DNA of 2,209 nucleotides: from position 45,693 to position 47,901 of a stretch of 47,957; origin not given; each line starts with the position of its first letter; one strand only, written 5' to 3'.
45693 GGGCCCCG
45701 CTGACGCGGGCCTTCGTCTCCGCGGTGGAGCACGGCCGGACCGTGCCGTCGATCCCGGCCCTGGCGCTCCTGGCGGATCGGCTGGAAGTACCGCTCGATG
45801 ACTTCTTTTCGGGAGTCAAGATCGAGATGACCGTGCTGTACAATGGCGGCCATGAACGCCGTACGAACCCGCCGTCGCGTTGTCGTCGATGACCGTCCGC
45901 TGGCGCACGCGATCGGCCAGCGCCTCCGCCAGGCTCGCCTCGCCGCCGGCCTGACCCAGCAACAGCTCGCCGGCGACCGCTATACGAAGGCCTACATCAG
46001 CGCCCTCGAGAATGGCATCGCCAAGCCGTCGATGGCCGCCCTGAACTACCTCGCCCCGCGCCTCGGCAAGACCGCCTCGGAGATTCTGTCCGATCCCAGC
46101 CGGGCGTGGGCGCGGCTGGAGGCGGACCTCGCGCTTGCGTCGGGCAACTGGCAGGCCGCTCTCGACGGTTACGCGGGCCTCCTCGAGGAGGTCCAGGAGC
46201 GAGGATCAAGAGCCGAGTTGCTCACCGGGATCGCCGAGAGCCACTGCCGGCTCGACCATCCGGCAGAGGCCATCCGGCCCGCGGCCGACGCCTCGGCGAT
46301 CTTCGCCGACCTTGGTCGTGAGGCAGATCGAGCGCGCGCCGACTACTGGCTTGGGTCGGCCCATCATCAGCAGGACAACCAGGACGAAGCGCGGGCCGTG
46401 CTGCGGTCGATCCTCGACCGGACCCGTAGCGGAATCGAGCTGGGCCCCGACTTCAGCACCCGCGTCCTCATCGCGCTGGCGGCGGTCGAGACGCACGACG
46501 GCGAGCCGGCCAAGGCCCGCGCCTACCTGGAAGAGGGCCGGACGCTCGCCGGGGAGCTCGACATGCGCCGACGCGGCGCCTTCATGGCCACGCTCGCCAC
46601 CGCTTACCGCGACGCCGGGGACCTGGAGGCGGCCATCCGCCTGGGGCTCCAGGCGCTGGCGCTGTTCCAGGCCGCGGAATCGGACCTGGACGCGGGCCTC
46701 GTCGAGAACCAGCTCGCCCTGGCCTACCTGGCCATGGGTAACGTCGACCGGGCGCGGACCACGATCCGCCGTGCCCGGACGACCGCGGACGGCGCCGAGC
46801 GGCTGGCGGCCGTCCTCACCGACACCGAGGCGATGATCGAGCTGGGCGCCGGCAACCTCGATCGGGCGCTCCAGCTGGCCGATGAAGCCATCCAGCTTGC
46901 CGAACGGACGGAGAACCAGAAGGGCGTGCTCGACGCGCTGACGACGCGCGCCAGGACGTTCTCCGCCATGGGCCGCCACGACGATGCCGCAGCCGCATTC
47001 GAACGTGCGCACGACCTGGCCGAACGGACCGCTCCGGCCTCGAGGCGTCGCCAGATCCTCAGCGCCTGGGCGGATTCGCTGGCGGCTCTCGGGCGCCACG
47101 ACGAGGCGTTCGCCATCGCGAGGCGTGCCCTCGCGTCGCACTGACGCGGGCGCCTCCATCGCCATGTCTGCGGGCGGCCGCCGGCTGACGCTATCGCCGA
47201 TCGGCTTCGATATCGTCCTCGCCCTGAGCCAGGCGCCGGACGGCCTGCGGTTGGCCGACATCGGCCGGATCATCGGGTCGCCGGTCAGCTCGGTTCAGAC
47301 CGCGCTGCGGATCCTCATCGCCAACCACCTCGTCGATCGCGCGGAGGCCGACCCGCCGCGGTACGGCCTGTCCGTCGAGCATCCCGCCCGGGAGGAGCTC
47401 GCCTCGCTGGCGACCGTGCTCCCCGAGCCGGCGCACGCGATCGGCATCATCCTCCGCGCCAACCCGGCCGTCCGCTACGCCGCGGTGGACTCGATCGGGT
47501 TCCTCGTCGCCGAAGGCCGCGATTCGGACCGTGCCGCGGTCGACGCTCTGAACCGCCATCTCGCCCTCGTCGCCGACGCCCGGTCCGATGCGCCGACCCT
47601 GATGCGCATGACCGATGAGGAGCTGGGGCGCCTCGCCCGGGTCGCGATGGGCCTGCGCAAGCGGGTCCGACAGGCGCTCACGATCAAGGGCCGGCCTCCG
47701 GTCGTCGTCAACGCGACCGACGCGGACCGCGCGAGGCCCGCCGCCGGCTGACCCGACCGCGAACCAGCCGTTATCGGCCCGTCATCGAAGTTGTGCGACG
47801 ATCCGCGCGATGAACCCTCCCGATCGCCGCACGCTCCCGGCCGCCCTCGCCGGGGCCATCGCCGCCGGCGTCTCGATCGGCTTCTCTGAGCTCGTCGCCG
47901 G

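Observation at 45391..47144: Candidate RNPP/Rgg-style peptide-signalling cassette: 37-aa secreted pro-peptide ORF divergent from XRE and XRE-TPR regulators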

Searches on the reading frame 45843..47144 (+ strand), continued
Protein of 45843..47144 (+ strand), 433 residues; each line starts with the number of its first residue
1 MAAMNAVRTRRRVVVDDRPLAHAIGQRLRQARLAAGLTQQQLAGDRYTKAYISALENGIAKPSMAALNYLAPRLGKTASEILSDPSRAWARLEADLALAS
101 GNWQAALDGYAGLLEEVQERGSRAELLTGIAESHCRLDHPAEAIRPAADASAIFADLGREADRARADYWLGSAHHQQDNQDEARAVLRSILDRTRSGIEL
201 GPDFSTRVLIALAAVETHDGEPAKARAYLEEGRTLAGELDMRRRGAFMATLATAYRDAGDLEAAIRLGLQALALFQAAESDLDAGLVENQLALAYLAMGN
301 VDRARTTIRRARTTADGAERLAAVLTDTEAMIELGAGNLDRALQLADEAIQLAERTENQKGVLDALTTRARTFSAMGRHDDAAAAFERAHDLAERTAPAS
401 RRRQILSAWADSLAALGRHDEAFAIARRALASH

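Call 55: find_homologous_proteins(query=L086:3004-4302:+, max_evalue=1e-20)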
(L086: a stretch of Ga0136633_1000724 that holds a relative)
Query L086:3004-4302:+ (432 aa): 1917 proteins with E <= 1e-20 among 8000 candidates; the best 120 are listed.
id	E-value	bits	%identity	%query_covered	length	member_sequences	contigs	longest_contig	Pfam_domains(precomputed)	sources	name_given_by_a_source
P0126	1.6e-263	892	100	100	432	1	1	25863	PF01381.29,PF13424.13,PF13560.13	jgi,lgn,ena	-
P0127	5.4e-244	828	93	100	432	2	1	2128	PF12844.14,PF17874.8,PF13424.13,PF13560.13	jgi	-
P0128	1.3e-240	817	91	100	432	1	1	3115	PF13424.13,PF13560.13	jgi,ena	-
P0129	1.2e-239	813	92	100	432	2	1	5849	PF14559.13,PF12844.14,PF17874.8,PF13424.13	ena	-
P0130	2.0e-239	813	91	100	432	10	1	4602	PF13424.13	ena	-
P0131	3.0e-239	812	91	100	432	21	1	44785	PF12844.14,PF17874.8,PF13424.13,PF13560.13,PF13374.13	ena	-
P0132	4.2e-239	812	91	100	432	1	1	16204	PF01381.29,PF13424.13,PF13560.13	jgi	jgi:transcriptional regulator with XRE-family HTH domain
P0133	1.1e-238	810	91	100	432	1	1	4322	PF12844.14,PF13424.13,PF13560.13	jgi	-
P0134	1.6e-238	810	91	100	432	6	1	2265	PF17874.8,PF13424.13,PF13560.13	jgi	-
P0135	4.0e-238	808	91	100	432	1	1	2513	PF13424.13,PF13560.13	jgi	jgi:transcriptional regulator with XRE-family HTH domain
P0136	5.3e-238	808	91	100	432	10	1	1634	PF13424.13,PF13560.13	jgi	-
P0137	7.7e-238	807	91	100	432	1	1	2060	PF12844.14,PF13424.13,PF13560.13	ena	-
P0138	8.0e-238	807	90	100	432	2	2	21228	PF17874.8,PF13424.13,PF13560.13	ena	-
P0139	8.6e-238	807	91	100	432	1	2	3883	PF01381.29,PF13424.13,PF13560.13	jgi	jgi:transcriptional regulator with XRE-family HTH domain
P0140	8.6e-238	807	91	100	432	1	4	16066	PF12844.14,PF17874.8,PF13424.13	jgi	jgi:transcriptional regulator with XRE-family HTH domain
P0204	1.4e-217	741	84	100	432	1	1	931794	PF13424.13,PF07719.24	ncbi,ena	-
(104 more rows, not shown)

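Call 56: find_encoding_contigs(protein=P0126, flank=6000, max_places=1)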
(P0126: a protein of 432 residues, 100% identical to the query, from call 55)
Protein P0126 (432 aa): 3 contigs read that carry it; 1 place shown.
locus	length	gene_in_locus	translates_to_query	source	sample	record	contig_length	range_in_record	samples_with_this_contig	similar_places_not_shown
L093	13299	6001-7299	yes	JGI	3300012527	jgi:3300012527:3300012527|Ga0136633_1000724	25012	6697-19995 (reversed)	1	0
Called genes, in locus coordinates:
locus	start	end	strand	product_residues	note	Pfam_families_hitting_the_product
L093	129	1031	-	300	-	PF00294:PfkB, PF08543:Phos_pyr_kin (weak)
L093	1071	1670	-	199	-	PF01243:PNPOx_N, PF12766:Pyridox_oxase_2 (weak), PF10590:PNP_phzG_C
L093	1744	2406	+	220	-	PF00702:Hydrolase, PF12710:HAD, PF13419:HAD_2, PF13242:Hydrolase_like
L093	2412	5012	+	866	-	PF13298:LigD_N, PF01068:DNA_ligase_A_M, PF04679:DNA_ligase_A_C, PF21686:LigD_Prim-Pol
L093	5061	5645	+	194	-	PF01521:Fe-S_biosyn (faint), PF01106:NifU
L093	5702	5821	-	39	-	-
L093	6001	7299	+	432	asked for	PF01381:HTH_3 (faint), PF13560:HTH_31, PF13424:TPR_12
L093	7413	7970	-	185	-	-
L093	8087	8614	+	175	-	PF11290:DUF3090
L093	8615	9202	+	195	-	PF05706:CDKN3 (weak), PF22784:PTP-SAK, PF22785:Tc-R-P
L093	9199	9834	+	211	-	PF13845:Septum_form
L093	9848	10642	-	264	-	-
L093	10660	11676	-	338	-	PF01904:DUF72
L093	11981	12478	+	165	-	PF13430:DUF4112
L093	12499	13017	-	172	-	PF12146:Hydrolase_4 (faint), PF12697:Abhydrolase_6 (faint), PF01738:DLH (weak), PF20408:Abhydrolase_11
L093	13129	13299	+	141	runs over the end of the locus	PF01641:SelR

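Call 57: find_encoding_contigs(protein=P0204, flank=6000, max_places=1)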
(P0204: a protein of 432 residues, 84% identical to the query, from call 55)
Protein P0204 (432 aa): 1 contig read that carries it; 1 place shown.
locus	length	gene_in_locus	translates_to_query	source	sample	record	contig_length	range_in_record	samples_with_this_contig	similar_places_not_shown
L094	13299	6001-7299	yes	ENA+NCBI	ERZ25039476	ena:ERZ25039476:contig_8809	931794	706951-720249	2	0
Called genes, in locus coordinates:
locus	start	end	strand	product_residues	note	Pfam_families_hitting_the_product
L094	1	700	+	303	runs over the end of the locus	PF02836:Glyco_hydro_2_C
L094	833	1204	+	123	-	-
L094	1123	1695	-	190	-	PF12766:Pyridox_oxase_2 (weak), PF01243:PNPOx_N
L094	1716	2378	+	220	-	PF00702:Hydrolase, PF12710:HAD, PF13419:HAD_2, PF13242:Hydrolase_like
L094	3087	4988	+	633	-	PF01068:DNA_ligase_A_M, PF04679:DNA_ligase_A_C, PF21686:LigD_Prim-Pol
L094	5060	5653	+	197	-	PF01521:Fe-S_biosyn (faint), PF01106:NifU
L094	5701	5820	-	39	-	-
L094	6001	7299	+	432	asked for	PF07719:TPR_2 (faint), PF13424:TPR_12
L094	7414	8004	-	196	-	-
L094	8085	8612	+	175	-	PF11290:DUF3090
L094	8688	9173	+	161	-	PF05706:CDKN3, PF22785:Tc-R-P, PF22784:PTP-SAK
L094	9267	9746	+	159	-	PF00565:SNase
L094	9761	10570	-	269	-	-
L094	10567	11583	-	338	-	PF01904:DUF72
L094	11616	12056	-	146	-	-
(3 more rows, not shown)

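Call 60: search_protein_families(library=ncbifam, proteins=[window:45843-47144:+, L093:5702-5821:-, L093:7413-7970:-], max_evalue=0.01)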
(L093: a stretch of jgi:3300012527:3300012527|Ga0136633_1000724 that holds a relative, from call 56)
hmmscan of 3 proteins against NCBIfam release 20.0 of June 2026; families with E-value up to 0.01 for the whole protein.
window:45843-47144:+ (433 aa): 14 families
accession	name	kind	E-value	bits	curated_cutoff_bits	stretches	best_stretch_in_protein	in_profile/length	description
NF053720.1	NsdA_fam_reg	subfamily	1.9e-13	50.7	75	2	212-280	335-403/432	NsdA family TPR-like regulatory protein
NF053617.1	SARPRegAfsRStmc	equivalog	5e-07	28.1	1430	1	116-281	808-972/986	SARP-family global regulator AfsR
TIGR03070.1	couple_hipB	subfamily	5.8e-06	26.2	71.65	1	23-75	2-55/58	type II toxin-antitoxin system Y4mF family antitoxin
NF052415.1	T3SS_chap_SctY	equivalog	7.1e-05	23.3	70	1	329-388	46-102/106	type III secretion apparatus assembly chaperone SctY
NF058541.1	SusR_regulator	equivalog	0.00014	21.2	480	0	191-315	150-271/515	SusR family glycan utilization regulator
NF008756.0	PRK11788.1-4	equivalog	0.00015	20.9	474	0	250-308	74-130/389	lipopolysaccharide assembly protein LapB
NF053520.1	HK_Porph_FimS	equivalog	0.00022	19.6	600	1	207-429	85-310/618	sensor histidine kinase FimS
NF052312.1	T9SS_PorW_SprE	equivalog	0.00098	17.9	250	0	155-362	132-329/716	type IX secretion system periplasmic lipoprotein PorW/SprE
TIGR02795.1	tol_pal_ybgF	equivalog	0.0016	19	90.1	0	163-231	38-101/119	tol-pal system protein YbgF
NF041677.1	trans_regClgR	equivalog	0.002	18.2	170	1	22-96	7-82/113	transcriptional regulator ClgR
NF040959.1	MamA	equivalog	0.0057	16.1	200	0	246-393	38-169/204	magnetosome protein MamA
NF007408.0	PRK09943.1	equivalog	0.0077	15.8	211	0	23-87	7-72/185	HTH-type transcriptional regulator PuuR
NF008109.0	PRK10856.1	equivalog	0.0097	15.6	208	0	17-44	8-35/334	cytoskeleton protein RodZ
NF041951.1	phage_RstR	subfamily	0.0098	16.2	80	0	24-77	3-57/108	RstR family transcriptional repressor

L093:5702-5821:- (39 aa): 0 families

L093:7413-7970:- (185 aa): 0 families

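Call 71: search_protein_families(library=padloc, proteins=[window:45843-47144:+], max_evalue=0.001)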
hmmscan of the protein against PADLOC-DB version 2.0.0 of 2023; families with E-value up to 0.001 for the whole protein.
window:45843-47144:+ (433 aa): 8 families
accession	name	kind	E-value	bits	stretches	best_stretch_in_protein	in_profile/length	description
PDLC02926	HTH_VI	-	1.3e-06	26.6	1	24-74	2-53/92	-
PDLC04142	capH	-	6.8e-06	25.1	1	22-84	5-68/103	capH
PDLC01169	TPR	-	1.6e-05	22.4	0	335-431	121-216/252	TPR repeats containing protein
PDLC03951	RmrA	-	0.00011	19.3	1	25-79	10-65/400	-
PDLC03947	RmrA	-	0.00014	18.8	1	22-69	10-58/383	-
PDLC03954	RmrA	-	0.0004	17.4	1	18-79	5-67/380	-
PDLC03952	RmrA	-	0.00074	16.5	0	22-76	21-76/395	-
PDLC03948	RmrA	-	0.00088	16.3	0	25-75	10-61/397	-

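Call 72: search_solved_structures(query=A1, max_evalue=10, show_alignments=0)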
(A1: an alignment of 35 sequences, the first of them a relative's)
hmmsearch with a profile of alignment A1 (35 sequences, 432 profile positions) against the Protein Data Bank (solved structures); distinct sequences matched with E-value up to 10: 74 (the best 60 are shown).
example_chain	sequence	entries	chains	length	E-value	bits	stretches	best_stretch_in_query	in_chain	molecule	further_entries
9k7u_A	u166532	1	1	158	1.3e-06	31.2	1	287-398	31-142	Heter-Zn2-HEHE-22A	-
6fuz_A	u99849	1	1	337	2.7e-06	30.2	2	252-400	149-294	Kinesin light chain 1,Kinesin light chain 1,C-Jun-amino-terminal kinase-interacting protei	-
6fv0_A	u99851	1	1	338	2.8e-06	30.1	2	252-400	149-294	Kinesin light chain 1,Torsin-1A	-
6swu_A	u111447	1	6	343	2.9e-06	30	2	252-400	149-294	Kinesin light chain 1,Kinesin light chain 1,TPR domain of kinesin light chain 1 in complex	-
3nf1_A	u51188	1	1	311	3.8e-06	29.7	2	277-400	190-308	Kinesin light chain 1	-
2qfc_A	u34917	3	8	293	1.9e-05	27.4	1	18-71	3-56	PlcR protein | Transcriptional activator PlcR protein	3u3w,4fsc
8j07_m9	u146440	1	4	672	3.3e-05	26.6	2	333-411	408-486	Outer dynein arm-docking complex subunit 4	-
9pmb_C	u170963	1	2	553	5.9e-05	25.7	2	277-400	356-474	Kinesin light chain 1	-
9cpc_1C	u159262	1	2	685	0.00013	24.6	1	333-411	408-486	Outer dynein arm-docking complex subunit 4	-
3zpj_A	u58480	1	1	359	0.00013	24.6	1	343-424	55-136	TON_1535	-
5oj8_A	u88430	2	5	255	0.00048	22.7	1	244-390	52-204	Kinesin light chain 1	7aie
7rro_I1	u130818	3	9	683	0.00056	22.5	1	333-410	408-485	TTC25 protein | Outer dynein arm-docking complex subunit 4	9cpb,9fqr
7ai4_A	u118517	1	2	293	0.00062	22.4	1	245-390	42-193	Isoform C of Kinesin light chain 1,Isoform C of Kinesin light chain 1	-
5a7d_B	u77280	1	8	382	0.00079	22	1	217-397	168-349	PINS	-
7t5u_A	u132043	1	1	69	0.00088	21.9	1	17-81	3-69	Helix-turn-helix domain-containing protein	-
5dbk_A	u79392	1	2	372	0.024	17.1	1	165-384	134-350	Transcriptional regulator/TPR domain protein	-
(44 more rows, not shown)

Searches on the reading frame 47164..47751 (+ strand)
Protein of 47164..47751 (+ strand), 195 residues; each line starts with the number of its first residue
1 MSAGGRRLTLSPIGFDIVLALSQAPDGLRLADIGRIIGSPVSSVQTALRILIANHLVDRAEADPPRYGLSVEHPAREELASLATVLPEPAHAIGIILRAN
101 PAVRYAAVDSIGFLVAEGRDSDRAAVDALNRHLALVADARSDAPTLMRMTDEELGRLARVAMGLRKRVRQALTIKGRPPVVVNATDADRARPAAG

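Call 5: search_protein_families(library=pfam, proteins=[window:47164-47751:+], max_evalue=0.1)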
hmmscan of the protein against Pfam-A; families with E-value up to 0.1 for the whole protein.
window:47164-47751:+ (195 aa): 3 families
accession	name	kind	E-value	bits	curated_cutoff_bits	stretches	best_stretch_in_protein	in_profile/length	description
PF09339.16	HTH_IclR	-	0.00048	20.3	22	1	14-57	5-48/52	IclR helix-turn-helix domain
PF12802.13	MarR_2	-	0.0017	18.9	27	1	10-62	3-55/61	MarR family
PF10414.14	CysG_dimeriser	-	0.02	15.1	23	1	154-173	2-21/58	Sirohaem synthase dimerisation region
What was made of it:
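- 47164..47751 (+): 195-aa protein with a weak winged-helix N-terminus. It is syntenic in clade A only, and whether it belongs to the cassette is uncertain. HTH_IclR 4.8e-4, below the cut-off (call 5).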

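Call 60: search_protein_families(library=ncbifam, proteins=[window:47164-47751:+], max_evalue=0.01)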
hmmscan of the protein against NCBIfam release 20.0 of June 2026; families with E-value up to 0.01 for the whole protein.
window:47164-47751:+ (195 aa): 0 families
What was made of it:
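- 47164..47751 (+): No NCBIfam family (call 60).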

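Call 71: search_protein_families(library=padloc, proteins=[window:47164-47751:+], max_evalue=0.001)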
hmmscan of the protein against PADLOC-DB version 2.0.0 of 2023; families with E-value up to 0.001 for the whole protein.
window:47164-47751:+ (195 aa): 0 families
